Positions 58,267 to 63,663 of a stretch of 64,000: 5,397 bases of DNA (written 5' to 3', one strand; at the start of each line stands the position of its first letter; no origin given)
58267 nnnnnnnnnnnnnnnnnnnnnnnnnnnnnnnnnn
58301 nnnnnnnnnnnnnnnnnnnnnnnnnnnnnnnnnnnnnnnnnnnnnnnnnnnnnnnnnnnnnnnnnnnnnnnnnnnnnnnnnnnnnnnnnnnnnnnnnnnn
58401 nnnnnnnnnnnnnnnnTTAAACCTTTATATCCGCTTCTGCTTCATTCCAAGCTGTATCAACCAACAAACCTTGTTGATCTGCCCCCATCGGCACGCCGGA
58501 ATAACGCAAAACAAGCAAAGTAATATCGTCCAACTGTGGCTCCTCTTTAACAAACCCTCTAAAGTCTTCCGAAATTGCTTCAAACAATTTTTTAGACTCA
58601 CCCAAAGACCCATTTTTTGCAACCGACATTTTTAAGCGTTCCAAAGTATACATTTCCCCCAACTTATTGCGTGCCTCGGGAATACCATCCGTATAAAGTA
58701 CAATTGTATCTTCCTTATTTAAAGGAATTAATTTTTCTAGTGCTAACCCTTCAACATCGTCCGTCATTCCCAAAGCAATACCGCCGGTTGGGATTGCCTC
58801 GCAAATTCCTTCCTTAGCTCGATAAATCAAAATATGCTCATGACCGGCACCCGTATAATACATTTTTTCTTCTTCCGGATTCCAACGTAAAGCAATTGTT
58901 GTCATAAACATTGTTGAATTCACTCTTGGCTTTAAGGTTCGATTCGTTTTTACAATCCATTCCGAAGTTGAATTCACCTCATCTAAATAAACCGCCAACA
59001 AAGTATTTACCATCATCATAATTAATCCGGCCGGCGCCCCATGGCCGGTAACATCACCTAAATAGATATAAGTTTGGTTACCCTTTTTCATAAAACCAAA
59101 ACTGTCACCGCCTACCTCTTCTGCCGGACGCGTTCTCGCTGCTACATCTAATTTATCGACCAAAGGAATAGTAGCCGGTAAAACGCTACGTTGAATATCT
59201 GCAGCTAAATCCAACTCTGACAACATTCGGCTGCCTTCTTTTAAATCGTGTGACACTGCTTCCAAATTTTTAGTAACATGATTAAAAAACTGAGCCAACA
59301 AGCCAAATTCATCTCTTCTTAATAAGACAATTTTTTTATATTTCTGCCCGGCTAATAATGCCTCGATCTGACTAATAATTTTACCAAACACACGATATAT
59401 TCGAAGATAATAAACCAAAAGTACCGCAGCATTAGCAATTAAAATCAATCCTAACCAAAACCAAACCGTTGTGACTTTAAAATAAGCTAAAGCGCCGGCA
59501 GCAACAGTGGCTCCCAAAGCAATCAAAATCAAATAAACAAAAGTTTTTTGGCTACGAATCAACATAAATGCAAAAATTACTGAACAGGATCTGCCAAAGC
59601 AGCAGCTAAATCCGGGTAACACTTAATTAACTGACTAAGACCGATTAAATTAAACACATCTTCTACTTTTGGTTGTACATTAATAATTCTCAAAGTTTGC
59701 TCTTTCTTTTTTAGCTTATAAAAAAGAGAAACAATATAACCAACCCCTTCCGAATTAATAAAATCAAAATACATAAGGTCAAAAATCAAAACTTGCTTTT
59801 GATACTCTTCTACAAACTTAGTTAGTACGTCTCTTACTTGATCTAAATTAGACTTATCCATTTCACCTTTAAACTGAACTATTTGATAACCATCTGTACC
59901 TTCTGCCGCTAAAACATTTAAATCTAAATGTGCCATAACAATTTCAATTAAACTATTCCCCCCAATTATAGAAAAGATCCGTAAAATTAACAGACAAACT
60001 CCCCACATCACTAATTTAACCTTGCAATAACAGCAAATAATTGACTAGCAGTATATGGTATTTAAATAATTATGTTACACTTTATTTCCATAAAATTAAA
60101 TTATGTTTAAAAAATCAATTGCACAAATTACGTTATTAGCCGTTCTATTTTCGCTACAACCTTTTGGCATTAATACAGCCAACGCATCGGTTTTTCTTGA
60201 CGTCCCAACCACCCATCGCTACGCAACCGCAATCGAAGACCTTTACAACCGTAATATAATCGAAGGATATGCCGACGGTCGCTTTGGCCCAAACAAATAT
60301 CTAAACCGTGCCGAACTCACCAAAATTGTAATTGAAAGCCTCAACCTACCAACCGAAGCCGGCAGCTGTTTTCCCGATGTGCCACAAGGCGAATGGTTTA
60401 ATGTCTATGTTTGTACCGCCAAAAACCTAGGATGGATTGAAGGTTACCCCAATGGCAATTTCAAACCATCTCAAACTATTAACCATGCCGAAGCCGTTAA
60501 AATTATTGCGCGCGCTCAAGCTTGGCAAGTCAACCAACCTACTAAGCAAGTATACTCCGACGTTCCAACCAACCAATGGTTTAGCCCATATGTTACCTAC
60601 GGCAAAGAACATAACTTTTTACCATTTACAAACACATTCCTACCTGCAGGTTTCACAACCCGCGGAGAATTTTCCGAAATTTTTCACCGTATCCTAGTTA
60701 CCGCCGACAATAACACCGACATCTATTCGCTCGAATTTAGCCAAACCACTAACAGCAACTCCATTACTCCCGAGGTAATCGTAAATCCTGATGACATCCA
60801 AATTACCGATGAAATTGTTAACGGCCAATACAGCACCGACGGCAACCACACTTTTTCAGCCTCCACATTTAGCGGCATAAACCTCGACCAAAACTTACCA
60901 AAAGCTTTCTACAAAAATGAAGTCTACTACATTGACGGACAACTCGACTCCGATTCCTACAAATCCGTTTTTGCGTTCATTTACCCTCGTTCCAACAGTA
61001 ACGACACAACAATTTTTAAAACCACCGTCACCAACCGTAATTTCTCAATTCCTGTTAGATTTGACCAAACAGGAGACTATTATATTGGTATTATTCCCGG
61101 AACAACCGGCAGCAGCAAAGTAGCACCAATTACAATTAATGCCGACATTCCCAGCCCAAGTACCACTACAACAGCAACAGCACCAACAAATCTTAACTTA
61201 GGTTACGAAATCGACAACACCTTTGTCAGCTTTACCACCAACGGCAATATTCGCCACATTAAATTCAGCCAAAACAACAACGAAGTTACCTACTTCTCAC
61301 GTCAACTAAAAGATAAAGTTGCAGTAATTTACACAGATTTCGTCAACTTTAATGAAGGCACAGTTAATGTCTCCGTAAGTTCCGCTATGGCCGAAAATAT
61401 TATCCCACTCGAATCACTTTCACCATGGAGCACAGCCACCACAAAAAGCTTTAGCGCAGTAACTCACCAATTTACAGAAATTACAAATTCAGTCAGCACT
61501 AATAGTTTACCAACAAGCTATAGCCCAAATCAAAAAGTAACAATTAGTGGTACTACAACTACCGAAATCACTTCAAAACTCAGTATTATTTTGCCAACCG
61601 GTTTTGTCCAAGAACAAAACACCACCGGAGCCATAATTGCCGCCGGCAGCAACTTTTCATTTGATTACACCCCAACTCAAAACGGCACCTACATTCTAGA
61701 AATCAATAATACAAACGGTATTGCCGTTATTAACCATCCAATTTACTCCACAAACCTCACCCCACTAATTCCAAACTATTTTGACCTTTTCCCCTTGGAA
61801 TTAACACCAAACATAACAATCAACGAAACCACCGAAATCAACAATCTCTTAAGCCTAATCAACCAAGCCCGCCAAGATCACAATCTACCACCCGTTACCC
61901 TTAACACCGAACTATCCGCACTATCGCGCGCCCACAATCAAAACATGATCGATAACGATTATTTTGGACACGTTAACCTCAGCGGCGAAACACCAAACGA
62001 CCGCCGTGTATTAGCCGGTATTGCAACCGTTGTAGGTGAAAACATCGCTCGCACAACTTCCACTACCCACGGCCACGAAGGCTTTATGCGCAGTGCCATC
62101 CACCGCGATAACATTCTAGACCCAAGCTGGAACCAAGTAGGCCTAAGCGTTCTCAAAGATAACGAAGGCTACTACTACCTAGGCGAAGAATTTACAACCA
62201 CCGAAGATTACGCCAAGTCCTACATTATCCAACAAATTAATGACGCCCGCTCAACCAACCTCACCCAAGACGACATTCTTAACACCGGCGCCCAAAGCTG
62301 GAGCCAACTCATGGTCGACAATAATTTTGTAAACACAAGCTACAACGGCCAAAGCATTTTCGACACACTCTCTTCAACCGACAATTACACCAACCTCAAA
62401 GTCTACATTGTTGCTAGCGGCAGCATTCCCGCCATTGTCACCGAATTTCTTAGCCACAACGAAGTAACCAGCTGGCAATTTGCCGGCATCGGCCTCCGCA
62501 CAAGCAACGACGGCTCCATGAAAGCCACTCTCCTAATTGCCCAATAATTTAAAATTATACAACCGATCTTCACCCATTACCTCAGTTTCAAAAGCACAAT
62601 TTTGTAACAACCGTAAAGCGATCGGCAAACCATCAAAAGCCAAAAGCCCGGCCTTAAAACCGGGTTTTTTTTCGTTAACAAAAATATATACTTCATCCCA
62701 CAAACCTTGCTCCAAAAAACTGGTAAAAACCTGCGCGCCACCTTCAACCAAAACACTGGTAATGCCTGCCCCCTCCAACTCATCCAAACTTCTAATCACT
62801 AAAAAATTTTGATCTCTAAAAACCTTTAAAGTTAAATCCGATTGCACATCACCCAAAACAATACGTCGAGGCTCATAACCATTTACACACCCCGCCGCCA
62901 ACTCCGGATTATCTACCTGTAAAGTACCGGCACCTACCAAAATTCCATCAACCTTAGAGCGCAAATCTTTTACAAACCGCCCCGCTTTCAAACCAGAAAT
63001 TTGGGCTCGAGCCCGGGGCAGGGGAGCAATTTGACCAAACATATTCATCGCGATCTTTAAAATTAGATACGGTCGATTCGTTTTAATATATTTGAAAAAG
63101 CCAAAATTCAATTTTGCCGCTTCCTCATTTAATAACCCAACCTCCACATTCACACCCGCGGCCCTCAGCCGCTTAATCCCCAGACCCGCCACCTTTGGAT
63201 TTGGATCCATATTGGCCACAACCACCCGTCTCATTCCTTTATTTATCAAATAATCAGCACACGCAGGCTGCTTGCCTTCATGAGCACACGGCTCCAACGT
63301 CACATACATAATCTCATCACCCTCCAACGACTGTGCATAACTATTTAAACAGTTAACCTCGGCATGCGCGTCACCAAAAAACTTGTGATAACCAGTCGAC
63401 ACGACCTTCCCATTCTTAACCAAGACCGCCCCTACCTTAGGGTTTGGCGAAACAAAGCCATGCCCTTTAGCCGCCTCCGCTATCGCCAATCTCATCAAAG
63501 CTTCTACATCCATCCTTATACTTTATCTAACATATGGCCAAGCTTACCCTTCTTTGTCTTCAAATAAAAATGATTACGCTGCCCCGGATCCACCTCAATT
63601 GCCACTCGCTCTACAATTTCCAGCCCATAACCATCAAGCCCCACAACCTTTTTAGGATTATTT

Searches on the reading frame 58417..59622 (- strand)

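Call 52: search_protein_families(library=pfam, proteins=[window:58417-59622:-], max_evalue=0.001)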
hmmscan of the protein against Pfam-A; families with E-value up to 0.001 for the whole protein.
window:58417-59622:- (401 aa): 1 family
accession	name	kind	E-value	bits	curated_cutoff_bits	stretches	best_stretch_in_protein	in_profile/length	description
PF07228.17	SpoIIE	-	5.3e-40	137.8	25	1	181-374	2-191/192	Stage II sporulation protein E (SpoIIE)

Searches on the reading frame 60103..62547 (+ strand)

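Call 8: search_protein_families(library=pfam, proteins=[window:60103-62547:+], max_evalue=0.001)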
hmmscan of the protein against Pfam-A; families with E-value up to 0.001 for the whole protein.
window:60103-62547:+ (814 aa): 2 families
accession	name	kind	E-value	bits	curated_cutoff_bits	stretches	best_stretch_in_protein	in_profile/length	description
PF00395.25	SLH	-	6.6e-25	87.3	20.8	2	31-72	2-43/44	S-layer homology domain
PF00188.32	CAP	-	9.6e-17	62.4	21.1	1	583-692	1-112/117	Cysteine-rich secretory protein family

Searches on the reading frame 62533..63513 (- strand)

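Call 52: search_protein_families(library=pfam, proteins=[window:62533-63513:-], max_evalue=0.001)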
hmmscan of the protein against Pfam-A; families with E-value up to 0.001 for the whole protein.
window:62533-63513:- (326 aa): 4 families
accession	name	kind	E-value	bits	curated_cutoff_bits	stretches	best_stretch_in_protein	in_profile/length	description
PF01872.23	RibD_C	-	1.4e-21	77.7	24.1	1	148-302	1-185/197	RibD C-terminal domain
PF00383.29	dCMP_cyt_deam_1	-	5.3e-18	65.2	25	1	4-100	5-101/102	Cytidine and deoxycytidylate deaminase zinc-binding region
PF14437.12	MafB19-deam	-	3.2e-11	43.7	27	1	2-142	2-140/142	MafB19-like deaminase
PF18785.7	Inv-AAD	-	1.1e-06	29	26.5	1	28-124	1-115/129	Invertebrate-AID/APOBEC-deaminase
